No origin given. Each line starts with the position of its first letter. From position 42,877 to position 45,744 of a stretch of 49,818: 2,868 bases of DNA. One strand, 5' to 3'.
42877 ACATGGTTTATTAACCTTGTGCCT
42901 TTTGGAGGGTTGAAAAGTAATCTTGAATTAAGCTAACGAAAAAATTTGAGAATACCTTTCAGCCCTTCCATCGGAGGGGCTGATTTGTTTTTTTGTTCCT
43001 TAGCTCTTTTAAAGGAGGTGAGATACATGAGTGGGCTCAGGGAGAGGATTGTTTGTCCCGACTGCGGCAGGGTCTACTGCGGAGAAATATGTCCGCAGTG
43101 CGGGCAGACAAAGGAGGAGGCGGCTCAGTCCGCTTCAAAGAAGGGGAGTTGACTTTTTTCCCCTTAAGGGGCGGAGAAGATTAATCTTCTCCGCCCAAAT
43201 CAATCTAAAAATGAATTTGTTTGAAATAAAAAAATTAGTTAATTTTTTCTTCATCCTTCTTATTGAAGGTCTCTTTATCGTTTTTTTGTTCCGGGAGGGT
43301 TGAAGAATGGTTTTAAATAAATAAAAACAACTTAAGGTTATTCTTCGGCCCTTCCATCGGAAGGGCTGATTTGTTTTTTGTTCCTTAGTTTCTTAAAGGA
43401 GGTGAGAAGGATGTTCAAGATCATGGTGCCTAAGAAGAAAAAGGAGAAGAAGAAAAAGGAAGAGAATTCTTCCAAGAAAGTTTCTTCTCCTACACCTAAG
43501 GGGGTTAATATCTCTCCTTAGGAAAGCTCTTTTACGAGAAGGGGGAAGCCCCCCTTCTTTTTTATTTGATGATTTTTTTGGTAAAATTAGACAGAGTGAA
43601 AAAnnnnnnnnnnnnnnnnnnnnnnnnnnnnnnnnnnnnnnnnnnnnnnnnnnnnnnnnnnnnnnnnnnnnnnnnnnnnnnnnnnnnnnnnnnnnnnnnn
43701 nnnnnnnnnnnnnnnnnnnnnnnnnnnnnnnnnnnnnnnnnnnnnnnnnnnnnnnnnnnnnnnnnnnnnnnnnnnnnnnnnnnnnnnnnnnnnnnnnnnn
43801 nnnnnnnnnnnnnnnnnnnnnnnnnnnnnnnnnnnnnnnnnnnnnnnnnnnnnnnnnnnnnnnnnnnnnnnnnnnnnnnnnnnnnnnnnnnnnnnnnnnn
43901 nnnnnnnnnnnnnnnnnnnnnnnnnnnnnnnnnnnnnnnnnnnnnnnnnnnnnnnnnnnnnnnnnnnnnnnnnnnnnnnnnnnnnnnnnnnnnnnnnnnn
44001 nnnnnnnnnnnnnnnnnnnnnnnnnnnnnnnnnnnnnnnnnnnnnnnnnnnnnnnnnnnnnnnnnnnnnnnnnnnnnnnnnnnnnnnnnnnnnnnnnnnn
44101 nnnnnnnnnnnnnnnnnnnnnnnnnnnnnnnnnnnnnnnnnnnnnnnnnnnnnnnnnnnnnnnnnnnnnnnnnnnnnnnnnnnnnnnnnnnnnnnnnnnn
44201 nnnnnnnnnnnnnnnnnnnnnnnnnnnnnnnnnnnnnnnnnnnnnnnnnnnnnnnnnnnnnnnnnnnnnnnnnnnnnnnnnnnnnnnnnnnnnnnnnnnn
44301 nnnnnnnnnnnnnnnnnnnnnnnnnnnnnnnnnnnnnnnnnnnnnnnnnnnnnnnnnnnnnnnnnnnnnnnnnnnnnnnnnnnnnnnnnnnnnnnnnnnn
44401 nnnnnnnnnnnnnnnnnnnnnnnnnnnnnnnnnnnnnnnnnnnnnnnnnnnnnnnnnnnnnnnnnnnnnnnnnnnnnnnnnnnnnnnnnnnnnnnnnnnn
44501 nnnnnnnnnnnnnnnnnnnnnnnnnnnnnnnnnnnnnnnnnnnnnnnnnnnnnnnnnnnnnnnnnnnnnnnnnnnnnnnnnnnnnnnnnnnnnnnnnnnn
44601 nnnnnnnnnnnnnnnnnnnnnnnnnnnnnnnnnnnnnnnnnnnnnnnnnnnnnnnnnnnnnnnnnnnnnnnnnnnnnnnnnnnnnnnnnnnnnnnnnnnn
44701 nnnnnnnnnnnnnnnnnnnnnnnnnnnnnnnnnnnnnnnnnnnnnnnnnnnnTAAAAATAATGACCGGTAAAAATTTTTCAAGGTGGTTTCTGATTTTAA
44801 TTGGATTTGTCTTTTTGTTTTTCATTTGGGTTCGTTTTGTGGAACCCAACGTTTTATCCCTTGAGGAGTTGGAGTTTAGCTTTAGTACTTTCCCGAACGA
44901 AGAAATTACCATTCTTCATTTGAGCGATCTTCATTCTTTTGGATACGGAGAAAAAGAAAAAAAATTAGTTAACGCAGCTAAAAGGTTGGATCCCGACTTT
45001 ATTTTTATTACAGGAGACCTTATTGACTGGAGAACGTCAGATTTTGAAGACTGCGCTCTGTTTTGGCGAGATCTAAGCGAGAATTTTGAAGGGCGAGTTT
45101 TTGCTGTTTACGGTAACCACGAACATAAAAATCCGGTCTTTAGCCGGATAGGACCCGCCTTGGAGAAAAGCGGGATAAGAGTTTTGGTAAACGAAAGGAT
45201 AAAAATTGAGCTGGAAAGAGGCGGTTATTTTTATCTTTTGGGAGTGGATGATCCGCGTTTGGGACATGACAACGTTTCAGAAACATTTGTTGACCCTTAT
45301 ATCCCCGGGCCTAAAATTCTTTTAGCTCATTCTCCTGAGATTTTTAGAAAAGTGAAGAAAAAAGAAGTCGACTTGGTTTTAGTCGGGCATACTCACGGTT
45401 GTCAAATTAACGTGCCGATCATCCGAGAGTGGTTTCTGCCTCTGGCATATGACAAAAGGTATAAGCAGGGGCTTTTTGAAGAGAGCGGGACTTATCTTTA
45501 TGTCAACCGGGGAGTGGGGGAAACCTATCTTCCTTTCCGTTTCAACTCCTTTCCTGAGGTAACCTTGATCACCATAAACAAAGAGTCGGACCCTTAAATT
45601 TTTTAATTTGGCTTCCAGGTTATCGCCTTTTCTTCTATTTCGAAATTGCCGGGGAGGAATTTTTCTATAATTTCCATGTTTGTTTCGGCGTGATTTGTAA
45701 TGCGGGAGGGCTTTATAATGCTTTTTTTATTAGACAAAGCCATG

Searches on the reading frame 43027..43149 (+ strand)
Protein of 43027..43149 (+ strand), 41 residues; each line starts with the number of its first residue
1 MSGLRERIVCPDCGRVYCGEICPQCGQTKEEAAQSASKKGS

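Call 14: search_protein_families(library=pfam, proteins=[window:43027-43149:+], max_evalue=0.1)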
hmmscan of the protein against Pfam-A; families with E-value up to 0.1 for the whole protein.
window:43027-43149:+ (41 aa): 12 families
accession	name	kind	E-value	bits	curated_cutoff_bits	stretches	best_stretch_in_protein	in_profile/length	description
PF05191.20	ADK_lid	-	0.00089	19.5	26.6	1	7-17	1-11/36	Adenylate kinase, active site lid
PF14803.11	Zn_ribbon_Nudix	-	0.0088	16.4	25.6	0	5-16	20-31/34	Nudix N-terminal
PF12773.13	DZR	-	0.0099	16.5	27.3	1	8-31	13-36/45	Double zinc ribbon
PF18439.7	zf_UBZ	-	0.016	15.3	25.6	0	21-28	4-11/32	Ubiquitin-Binding Zinc Finger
PF12801.12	Fer4_5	-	0.037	14.4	22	1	13-24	19-30/48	4Fe-4S binding domain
PF23499.1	YnfU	-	0.038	14.3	27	0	8-17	39-48/49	YnfU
PF13248.11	Zn_ribbon_3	-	0.045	13.7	27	0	22-29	5-11/26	zinc-ribbon domain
PF01428.23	zf-AN1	-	0.052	14.1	27.9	0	8-19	14-25/40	AN1-like Zinc finger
PF08271.17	Zn_Ribbon_TF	-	0.063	13.3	29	0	8-16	20-28/43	TFIIB zinc-binding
PF08274.17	Zn_Ribbon_YjdM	-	0.066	13.7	30.8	0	8-14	20-26/30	PhnA Zinc-Ribbon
PF09723.15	Zn_ribbon_8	-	0.089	13.3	34.4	0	7-15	26-34/41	Zinc ribbon domain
PF03966.22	Trm112p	-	0.095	13.1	22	0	6-17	24-35/40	Trm112p-like protein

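Call 17: find_homologous_proteins(query=window:43027-43149:+, max_evalue=0.01)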
Query window:43027-43149:+: no candidate shares three 5-residue words with the query. No homologue found.
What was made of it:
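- Tried and rejected: No homologue was found (call 17).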

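Call 64: search_protein_families(library=phrogs, proteins=[window:43027-43149:+], max_evalue=0.01)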
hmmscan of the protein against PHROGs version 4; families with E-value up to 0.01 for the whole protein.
seq(41 aa): 2 families
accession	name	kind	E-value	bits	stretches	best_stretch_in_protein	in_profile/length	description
phrog_8248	-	unknown function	0.0052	17.5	1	2-27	4-30/50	-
phrog_6332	-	unknown function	0.0097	16.8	1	5-34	5-35/60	-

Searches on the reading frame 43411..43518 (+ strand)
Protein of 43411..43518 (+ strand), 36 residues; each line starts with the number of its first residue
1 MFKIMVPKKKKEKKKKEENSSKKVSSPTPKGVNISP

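Call 14: search_protein_families(library=pfam, proteins=[window:43411-43518:+], max_evalue=0.1)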
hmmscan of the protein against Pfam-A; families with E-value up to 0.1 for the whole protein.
window:43411-43518:+ (36 aa): 1 family
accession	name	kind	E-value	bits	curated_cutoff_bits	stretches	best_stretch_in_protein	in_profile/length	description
PF10446.14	DUF2457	-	0.058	13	30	1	9-36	281-308/467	Protein of unknown function (DUF2457)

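Call 64: search_protein_families(library=phrogs, proteins=[window:43411-43518:+], max_evalue=0.01)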
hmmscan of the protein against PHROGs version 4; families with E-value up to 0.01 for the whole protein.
seq(36 aa): 0 families

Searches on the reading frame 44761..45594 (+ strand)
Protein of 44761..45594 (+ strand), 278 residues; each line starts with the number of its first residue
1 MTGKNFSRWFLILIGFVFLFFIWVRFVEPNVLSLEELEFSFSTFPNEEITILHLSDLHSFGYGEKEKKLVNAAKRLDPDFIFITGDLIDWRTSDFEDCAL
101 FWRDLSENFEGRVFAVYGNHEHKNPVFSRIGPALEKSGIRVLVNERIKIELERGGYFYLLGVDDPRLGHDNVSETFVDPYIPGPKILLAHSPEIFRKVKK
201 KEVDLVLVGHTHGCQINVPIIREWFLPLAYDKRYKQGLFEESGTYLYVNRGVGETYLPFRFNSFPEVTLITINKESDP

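Call 14: search_protein_families(library=pfam, proteins=[window:44761-45594:+], max_evalue=0.1)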
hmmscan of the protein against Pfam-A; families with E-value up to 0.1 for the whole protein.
window:44761-45594:+ (278 aa): 2 families
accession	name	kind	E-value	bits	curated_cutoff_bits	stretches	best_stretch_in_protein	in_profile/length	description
PF00149.33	Metallophos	-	3.4e-16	60.7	21.5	1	50-213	2-190/191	Calcineurin-like phosphoesterase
PF12850.12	Metallophos_2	-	2.1e-07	31.5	27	1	50-216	2-121/154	Calcineurin-like phosphoesterase superfamily domain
